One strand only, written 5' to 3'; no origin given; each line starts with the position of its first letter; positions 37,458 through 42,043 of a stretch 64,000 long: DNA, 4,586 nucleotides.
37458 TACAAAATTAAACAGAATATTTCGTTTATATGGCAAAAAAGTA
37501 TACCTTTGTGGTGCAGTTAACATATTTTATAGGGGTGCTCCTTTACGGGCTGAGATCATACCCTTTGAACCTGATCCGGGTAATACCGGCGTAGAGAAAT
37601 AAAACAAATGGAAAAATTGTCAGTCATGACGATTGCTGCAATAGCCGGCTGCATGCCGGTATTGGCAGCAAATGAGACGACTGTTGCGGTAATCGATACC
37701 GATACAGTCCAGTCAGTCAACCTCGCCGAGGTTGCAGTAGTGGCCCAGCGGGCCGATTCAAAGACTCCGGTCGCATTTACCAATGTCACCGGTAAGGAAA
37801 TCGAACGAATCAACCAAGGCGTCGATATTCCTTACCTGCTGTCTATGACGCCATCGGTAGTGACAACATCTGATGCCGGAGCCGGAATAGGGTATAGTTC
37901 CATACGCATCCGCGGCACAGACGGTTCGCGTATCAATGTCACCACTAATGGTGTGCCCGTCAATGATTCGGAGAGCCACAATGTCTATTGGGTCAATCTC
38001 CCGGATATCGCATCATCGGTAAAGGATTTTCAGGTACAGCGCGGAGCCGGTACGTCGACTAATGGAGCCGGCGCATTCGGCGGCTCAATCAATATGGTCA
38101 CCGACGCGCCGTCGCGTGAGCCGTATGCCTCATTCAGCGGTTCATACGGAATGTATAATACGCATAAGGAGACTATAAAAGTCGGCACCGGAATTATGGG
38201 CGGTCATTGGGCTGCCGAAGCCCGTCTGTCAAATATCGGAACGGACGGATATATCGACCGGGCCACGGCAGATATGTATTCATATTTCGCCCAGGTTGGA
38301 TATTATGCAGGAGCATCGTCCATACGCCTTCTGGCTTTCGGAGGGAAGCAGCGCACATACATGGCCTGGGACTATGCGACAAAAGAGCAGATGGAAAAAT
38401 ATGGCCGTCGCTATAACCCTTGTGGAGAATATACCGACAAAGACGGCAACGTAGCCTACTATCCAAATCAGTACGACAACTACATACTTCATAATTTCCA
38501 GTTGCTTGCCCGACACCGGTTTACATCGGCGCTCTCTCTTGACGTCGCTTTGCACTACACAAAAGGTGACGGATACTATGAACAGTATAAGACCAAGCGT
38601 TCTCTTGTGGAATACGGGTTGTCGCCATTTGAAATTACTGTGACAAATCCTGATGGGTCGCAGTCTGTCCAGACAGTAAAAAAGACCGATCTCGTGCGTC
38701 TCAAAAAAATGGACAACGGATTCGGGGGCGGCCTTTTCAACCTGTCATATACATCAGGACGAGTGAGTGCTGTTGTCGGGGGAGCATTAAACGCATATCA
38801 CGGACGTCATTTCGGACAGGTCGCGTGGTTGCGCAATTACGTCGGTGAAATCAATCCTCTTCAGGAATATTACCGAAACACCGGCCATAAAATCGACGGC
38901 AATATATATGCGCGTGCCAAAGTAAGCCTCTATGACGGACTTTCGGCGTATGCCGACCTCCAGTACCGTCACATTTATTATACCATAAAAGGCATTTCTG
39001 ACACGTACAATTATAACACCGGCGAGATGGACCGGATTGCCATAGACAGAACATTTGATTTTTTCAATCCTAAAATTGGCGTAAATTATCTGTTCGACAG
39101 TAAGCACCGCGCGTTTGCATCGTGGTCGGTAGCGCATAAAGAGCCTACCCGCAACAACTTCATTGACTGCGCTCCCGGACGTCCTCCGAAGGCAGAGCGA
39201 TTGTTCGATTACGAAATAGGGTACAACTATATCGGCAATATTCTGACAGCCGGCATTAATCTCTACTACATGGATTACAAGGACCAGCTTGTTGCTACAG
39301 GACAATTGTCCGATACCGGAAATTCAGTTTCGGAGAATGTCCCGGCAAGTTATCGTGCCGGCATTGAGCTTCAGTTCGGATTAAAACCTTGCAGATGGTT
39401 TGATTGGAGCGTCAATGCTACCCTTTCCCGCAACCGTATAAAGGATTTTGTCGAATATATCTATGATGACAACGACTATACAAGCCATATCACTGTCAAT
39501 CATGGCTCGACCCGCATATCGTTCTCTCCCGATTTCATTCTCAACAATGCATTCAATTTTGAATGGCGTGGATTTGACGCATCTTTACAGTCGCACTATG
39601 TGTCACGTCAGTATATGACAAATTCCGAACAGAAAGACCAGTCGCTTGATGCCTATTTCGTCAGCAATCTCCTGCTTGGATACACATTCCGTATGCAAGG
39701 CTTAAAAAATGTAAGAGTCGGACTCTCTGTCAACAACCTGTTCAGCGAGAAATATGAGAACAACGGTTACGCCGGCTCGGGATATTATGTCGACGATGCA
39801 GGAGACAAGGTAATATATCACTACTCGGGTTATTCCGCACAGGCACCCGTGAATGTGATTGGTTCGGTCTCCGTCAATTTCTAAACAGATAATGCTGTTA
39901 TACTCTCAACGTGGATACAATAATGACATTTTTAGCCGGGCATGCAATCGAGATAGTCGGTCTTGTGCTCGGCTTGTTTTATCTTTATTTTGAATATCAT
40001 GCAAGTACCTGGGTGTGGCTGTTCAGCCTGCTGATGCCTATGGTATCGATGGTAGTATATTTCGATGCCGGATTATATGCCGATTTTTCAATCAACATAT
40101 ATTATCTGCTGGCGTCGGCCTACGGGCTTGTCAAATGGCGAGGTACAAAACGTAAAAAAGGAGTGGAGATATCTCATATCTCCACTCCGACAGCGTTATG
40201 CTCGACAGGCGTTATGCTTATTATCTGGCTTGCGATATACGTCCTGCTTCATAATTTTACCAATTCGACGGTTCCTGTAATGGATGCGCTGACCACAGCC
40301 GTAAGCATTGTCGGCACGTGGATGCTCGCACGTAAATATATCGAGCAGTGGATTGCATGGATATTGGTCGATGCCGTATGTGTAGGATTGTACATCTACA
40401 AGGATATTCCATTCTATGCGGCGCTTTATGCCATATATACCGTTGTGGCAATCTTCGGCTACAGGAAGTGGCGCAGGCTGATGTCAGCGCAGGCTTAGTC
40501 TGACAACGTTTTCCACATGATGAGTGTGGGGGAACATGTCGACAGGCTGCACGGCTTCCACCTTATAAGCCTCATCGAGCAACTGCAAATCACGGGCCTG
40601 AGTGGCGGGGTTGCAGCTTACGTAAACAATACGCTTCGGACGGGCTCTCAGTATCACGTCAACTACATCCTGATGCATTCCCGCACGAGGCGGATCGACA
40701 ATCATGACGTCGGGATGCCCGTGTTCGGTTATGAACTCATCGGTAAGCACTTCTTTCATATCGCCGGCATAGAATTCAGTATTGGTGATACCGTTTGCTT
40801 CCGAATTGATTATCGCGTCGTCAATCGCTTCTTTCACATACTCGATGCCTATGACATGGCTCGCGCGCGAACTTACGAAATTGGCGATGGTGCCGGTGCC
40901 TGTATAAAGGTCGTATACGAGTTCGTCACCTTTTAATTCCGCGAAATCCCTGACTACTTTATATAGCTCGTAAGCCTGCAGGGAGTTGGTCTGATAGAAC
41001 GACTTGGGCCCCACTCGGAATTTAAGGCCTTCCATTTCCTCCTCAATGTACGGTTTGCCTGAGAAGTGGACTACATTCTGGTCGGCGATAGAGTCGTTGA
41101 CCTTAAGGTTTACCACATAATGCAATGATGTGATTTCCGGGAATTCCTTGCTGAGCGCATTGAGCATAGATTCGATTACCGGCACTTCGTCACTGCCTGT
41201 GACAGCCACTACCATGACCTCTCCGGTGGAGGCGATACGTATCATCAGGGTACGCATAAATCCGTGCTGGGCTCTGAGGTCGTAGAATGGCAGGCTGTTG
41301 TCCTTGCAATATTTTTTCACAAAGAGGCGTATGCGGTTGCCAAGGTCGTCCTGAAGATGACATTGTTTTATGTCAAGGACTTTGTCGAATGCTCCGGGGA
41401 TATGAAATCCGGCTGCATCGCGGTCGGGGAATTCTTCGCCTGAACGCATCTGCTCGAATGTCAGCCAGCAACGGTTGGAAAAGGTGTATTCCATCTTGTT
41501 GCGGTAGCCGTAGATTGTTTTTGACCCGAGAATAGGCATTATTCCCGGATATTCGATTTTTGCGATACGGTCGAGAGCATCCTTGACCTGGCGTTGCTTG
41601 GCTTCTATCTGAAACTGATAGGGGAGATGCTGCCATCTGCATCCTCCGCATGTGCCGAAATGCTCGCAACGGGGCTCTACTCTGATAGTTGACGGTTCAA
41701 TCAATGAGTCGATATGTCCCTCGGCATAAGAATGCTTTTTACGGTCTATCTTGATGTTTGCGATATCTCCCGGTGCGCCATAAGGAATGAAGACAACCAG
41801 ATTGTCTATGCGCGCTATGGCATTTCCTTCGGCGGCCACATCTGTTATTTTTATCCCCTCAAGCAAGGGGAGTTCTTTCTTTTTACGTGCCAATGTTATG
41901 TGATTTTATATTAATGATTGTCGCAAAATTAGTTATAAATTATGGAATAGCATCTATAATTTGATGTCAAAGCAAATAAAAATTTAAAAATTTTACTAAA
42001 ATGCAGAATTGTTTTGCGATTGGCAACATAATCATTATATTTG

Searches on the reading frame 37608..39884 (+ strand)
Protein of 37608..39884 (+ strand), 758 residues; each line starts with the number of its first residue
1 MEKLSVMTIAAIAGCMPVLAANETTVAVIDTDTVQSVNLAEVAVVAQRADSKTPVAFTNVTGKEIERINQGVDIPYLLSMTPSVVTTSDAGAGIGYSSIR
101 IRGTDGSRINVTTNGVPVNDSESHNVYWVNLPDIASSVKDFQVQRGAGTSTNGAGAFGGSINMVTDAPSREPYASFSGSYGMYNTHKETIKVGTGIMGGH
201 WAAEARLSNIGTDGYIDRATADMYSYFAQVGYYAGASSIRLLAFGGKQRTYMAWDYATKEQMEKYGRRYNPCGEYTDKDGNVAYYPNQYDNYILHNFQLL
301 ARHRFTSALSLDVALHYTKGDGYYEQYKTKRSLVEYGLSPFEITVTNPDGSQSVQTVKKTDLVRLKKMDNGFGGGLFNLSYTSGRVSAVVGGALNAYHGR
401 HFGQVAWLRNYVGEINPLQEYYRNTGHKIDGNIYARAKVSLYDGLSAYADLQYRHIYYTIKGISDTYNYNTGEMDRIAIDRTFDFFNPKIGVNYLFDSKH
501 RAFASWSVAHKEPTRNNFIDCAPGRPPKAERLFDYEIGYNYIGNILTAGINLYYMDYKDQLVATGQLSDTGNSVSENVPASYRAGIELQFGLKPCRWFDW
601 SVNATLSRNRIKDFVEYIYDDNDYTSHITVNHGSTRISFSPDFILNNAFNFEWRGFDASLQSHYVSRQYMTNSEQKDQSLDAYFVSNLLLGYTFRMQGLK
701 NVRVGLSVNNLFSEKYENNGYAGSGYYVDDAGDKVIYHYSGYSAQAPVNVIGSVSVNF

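Call 8: search_protein_families(library=pfam, proteins=[window:37608-39884:+], max_evalue=0.01)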
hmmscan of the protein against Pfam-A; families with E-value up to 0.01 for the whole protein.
window:37608-39884:+ (758 aa): 2 families
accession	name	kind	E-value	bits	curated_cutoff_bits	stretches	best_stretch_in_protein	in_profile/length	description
PF00593.30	TonB_dep_Rec_b-barrel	-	1.3e-26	94.9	27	1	258-711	23-436/436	TonB dependent receptor-like, beta-barrel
PF07715.20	Plug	-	7.5e-14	52.6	23.9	1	51-159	3-106/107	TonB-dependent Receptor Plug Domain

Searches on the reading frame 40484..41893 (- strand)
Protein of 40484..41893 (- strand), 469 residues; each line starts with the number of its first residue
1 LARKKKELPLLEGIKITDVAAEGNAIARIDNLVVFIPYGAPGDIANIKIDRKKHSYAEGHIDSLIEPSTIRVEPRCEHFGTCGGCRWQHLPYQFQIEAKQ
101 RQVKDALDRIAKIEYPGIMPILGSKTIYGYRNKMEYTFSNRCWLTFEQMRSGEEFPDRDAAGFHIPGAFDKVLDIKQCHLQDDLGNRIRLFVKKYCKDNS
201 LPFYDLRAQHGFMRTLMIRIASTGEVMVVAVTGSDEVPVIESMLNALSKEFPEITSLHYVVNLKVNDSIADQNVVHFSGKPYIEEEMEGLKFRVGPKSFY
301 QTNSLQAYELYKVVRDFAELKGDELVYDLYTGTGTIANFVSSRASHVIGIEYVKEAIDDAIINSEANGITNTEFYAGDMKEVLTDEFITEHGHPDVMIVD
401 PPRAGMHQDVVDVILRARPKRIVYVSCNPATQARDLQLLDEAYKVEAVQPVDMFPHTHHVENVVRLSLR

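Call 8: search_protein_families(library=pfam, proteins=[window:40484-41893:-], max_evalue=0.01)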
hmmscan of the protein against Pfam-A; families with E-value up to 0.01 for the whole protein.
window:40484-41893:- (469 aa): 5 families
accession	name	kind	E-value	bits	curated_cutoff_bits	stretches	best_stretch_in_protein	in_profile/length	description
PF05958.17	tRNA_U5-meth_tr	-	5.7e-22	78.6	23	1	290-466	170-354/357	tRNA (Uracil-5-)-methyltransferase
PF01938.26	TRAM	-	1.5e-09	38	21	1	14-61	10-60/61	TRAM domain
PF13847.12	Methyltransf_31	-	5.1e-09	36.4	27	1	323-388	4-70/145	Methyltransferase domain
PF13649.12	Methyltransf_25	-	0.00037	21.6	27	1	326-382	1-58/97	Methyltransferase domain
PF09445.16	Methyltransf_15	-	0.0081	16.2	22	0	325-406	3-84/165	RNA cap guanine-N2 methyltransferase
